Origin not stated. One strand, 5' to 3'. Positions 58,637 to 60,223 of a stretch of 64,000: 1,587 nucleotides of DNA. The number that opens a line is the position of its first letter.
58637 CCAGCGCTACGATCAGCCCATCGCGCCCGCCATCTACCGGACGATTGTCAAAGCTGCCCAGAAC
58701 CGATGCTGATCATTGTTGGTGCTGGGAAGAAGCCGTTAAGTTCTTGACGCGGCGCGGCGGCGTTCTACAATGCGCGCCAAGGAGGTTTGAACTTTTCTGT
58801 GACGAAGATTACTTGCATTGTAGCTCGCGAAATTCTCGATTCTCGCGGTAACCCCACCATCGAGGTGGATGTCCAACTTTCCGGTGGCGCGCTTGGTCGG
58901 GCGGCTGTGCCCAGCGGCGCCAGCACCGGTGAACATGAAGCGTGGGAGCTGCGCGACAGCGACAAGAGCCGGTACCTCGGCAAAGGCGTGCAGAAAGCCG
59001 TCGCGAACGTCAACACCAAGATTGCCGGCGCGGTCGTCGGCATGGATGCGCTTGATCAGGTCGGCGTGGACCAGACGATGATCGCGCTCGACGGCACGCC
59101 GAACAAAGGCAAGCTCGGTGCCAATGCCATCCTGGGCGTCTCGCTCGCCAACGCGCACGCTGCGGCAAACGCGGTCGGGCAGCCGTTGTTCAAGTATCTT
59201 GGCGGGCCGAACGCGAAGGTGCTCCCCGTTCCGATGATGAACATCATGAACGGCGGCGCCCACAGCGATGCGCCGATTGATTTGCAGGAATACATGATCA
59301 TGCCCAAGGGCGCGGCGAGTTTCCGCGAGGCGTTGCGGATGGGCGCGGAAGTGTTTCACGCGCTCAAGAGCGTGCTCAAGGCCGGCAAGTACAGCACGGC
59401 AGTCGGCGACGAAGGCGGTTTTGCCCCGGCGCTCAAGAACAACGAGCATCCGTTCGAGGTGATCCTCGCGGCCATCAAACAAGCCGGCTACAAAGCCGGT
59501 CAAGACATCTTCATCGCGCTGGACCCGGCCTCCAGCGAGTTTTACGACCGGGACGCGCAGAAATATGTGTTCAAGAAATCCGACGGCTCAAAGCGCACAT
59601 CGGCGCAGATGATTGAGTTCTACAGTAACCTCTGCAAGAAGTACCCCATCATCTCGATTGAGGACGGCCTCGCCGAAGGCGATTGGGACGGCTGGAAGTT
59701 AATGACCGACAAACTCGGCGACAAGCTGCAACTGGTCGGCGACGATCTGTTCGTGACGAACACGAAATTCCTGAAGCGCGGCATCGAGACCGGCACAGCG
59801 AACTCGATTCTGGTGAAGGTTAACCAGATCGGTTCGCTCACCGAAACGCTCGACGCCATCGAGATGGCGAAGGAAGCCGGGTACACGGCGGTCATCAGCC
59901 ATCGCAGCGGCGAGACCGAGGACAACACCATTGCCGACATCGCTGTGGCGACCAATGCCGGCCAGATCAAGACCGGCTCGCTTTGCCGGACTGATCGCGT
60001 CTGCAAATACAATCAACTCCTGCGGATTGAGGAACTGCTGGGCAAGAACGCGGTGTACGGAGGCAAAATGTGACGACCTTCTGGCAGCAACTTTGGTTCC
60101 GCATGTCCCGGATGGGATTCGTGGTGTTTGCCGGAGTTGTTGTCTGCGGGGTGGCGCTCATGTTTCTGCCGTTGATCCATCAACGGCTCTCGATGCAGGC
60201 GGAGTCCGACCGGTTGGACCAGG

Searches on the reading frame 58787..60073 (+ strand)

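Call 73: search_protein_families(library=pfam, proteins=[window:58787-60073:+], max_evalue=0.0001)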
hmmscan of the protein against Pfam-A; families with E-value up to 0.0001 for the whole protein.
window:58787-60073:+ (428 aa): 2 families
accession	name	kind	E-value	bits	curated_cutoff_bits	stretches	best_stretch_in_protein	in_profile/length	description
PF00113.28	Enolase_C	-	3.1e-132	440.8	21.5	1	144-427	2-290/296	Enolase, C-terminal TIM barrel domain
PF03952.21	Enolase_N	-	1.3e-59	200.5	35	1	8-138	1-131/131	Enolase, N-terminal domain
